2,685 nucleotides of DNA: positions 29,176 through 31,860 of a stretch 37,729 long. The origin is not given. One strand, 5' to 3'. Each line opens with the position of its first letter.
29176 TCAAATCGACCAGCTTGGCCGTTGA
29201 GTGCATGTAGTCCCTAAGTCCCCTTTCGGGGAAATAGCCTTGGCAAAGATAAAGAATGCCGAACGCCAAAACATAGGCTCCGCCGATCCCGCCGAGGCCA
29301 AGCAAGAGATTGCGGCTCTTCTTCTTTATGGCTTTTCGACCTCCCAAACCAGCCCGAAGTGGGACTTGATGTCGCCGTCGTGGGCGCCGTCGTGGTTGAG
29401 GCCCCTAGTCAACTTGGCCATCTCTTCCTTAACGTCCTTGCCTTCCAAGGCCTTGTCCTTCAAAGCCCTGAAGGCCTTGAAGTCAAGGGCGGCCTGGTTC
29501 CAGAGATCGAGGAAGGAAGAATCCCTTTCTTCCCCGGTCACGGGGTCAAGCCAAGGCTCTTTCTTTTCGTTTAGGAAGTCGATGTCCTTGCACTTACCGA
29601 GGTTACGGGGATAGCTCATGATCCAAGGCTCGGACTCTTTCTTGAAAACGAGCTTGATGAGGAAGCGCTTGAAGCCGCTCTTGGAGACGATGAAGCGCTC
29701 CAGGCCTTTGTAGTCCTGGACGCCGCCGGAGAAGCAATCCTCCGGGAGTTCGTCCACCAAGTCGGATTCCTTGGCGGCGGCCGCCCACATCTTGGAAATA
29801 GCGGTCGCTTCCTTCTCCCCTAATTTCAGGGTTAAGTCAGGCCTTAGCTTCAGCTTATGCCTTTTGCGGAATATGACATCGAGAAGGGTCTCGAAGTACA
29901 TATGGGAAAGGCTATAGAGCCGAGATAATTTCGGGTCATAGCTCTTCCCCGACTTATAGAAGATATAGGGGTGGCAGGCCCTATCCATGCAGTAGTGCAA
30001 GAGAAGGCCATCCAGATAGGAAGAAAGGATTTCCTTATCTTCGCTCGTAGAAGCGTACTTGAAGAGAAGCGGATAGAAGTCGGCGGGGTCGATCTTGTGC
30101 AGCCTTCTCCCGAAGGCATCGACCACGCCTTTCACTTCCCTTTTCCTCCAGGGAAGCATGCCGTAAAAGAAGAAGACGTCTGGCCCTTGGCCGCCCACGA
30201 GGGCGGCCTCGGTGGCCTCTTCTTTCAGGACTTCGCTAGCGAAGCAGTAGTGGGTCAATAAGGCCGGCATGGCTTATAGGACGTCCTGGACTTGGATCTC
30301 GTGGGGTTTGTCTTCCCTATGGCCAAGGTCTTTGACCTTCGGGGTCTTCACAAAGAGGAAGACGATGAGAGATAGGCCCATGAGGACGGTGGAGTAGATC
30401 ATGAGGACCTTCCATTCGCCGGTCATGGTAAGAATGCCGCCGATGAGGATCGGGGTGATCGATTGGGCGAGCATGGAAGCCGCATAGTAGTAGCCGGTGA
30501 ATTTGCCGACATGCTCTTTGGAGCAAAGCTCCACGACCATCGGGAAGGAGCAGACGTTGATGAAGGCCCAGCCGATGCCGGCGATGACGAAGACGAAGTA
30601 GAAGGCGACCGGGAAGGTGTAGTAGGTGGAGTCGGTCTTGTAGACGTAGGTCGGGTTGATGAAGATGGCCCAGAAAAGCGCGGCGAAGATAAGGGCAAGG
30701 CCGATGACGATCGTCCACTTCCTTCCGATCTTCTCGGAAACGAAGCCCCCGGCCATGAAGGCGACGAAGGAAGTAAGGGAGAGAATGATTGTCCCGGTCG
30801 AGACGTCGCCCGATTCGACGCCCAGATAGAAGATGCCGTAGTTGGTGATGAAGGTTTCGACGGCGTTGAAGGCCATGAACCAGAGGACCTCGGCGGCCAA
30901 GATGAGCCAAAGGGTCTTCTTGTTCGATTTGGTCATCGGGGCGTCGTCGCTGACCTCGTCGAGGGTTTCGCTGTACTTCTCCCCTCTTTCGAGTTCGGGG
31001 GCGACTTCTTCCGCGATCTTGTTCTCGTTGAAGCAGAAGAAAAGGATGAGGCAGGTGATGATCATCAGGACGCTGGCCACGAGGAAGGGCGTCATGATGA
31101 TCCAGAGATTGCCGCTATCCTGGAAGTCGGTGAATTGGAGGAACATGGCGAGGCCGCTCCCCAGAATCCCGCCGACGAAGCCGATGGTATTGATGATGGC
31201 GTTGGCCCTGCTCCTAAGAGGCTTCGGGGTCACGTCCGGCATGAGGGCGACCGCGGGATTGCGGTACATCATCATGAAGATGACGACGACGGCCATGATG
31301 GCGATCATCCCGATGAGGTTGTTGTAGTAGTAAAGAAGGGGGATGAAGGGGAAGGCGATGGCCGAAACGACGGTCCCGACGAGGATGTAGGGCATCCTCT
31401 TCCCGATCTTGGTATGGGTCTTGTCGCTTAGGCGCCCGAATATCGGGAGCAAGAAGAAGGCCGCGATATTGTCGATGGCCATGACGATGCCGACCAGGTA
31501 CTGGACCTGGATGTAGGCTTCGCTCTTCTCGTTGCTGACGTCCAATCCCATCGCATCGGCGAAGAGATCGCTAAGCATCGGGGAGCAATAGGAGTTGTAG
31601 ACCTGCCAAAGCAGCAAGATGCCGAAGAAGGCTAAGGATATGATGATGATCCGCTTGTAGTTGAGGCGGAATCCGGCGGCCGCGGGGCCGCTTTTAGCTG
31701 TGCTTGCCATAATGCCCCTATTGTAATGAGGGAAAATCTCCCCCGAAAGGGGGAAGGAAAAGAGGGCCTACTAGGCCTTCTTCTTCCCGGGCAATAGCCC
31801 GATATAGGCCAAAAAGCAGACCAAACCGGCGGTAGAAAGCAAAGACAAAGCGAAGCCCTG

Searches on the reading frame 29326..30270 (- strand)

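Call 12: search_protein_families(library=pfam, proteins=[window:29326-30270:-], max_evalue=0.001)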
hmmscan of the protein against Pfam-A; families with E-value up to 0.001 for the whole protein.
window:29326-30270:- (314 aa): 1 family
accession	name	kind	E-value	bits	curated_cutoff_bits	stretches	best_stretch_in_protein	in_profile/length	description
PF00882.24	Zn_dep_PLPC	-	2.4e-05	24.8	26.8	1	30-150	36-128/167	Zinc dependent phospholipase C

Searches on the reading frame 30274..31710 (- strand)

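Call 12: search_protein_families(library=pfam, proteins=[window:30274-31710:-], max_evalue=0.001)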
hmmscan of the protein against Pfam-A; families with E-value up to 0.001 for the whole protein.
window:30274-31710:- (478 aa): 4 families
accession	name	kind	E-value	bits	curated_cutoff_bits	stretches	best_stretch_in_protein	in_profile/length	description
PF07690.21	MFS_1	-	2.1e-42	145.7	33.4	2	66-354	33-291/347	Major Facilitator Superfamily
PF13347.12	MFS_2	-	1.4e-18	67.1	27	1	72-354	34-312/427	MFS/sugar transport protein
PF00083.30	Sugar_tr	-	2.4e-08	33.7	22.3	1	37-462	13-445/452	Sugar (and other) transporter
PF03209.21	PUCC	-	7e-08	32.3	21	1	71-442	15-378/401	PUCC protein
